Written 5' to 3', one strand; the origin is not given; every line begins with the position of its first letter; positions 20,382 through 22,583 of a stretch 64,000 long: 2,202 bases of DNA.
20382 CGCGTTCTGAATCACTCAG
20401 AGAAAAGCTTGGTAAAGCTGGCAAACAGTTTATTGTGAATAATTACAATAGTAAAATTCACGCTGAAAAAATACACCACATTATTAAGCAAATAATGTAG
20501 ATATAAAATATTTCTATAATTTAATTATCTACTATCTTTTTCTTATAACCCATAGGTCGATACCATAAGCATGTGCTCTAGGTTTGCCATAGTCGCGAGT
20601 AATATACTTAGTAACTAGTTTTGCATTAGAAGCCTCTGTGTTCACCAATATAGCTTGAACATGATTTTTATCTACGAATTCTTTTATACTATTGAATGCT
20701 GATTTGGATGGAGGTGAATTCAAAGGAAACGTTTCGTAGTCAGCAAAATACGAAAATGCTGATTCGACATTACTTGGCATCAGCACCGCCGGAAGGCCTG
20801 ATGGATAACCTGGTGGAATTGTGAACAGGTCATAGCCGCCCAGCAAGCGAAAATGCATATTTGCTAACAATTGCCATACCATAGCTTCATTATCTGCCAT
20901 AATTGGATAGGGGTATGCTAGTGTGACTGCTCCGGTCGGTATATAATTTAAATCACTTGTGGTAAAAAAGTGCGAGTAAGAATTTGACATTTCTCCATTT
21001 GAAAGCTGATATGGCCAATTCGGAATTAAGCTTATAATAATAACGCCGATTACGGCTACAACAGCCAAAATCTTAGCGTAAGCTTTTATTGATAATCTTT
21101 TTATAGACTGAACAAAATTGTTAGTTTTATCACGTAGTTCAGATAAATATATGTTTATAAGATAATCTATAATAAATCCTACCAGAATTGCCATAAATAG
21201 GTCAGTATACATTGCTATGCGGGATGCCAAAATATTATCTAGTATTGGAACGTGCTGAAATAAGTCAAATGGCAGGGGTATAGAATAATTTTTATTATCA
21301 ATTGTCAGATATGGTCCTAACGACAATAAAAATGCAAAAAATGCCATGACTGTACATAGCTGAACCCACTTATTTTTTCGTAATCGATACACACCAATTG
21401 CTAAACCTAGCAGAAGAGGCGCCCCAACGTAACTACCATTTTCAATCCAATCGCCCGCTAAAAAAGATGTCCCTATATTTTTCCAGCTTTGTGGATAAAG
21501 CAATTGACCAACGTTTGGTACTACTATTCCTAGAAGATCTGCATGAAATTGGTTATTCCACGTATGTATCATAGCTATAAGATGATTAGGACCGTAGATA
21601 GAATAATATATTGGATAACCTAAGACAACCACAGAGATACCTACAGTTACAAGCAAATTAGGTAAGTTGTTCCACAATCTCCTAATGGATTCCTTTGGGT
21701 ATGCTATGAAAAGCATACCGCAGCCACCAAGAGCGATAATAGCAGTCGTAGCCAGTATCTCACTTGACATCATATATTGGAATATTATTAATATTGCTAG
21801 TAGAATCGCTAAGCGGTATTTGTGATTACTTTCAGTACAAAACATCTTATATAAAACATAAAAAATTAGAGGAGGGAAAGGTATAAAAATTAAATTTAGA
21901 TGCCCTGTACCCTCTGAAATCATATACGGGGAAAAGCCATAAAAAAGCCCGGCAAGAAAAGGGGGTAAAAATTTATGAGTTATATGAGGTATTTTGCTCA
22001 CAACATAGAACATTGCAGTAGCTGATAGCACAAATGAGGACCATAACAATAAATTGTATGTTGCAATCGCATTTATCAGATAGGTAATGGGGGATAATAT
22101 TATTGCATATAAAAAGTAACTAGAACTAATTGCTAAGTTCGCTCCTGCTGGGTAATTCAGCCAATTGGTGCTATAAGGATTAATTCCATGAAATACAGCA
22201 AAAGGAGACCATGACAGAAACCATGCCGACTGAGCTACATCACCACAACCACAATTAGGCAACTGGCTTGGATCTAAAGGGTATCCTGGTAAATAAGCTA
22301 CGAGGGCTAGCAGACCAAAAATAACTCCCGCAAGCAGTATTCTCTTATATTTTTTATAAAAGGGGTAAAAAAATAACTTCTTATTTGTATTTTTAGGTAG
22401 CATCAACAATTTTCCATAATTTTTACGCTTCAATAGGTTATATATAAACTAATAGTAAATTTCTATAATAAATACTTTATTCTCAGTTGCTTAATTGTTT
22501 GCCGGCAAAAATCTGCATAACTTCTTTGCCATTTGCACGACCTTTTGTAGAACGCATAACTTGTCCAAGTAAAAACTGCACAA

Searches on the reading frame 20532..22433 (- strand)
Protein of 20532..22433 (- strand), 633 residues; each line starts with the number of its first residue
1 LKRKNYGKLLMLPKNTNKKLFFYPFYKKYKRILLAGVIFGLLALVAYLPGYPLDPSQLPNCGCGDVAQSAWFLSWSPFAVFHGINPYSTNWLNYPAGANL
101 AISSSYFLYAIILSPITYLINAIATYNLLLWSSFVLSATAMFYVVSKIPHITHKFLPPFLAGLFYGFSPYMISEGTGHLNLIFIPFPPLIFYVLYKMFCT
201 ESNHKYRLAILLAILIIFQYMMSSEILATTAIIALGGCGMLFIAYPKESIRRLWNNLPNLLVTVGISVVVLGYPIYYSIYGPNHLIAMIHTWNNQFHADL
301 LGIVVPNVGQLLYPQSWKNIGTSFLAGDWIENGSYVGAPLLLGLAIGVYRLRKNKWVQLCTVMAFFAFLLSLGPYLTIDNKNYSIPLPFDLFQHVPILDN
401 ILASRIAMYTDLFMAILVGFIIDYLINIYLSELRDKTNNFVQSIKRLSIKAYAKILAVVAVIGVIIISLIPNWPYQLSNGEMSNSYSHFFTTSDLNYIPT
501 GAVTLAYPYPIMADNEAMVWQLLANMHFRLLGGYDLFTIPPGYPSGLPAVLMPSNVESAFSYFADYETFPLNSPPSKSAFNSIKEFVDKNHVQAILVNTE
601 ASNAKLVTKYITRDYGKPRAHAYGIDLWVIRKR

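Call 4: search_protein_families(library=pfam, proteins=[window:20532-22433:-], max_evalue=0.01)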
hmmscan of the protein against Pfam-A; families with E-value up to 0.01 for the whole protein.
window:20532-22433:- (633 aa): 0 families

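Call 5: search_protein_families(library=ncbifam, proteins=[window:20532-22433:-], max_evalue=0.01)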
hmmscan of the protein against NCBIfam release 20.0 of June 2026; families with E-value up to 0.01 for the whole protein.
window:20532-22433:- (633 aa): 0 families

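Call 65: search_protein_families(library=pfam, alignment_id=A6, max_evalue=1)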
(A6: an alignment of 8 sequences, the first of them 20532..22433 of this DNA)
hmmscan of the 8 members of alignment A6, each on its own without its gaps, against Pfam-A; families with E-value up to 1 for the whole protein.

A. member 1, window:20532-22433:- (633 aa): 0 families

B. families by the number of members that match (of 8 scanned): 1 family
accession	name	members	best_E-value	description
PF10131.15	PTPS_related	2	0.003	6-pyruvoyl-tetrahydropterin synthase related domain; membrane protein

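Call 66: search_solved_structures(query=A6, max_evalue=10)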
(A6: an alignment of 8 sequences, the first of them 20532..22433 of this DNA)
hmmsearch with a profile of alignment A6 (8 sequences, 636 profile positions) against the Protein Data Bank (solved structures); distinct sequences matched with E-value up to 10: 3.
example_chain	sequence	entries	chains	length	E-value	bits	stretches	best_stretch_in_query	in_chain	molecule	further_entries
4h0f_A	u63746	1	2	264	1.6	10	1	567-614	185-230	Laminin-binding surface protein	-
3hjt_A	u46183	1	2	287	1.8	9.9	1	567-614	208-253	Lmb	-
3gi1_A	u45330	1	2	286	1.8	9.9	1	567-614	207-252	Laminin-binding protein of group A streptococci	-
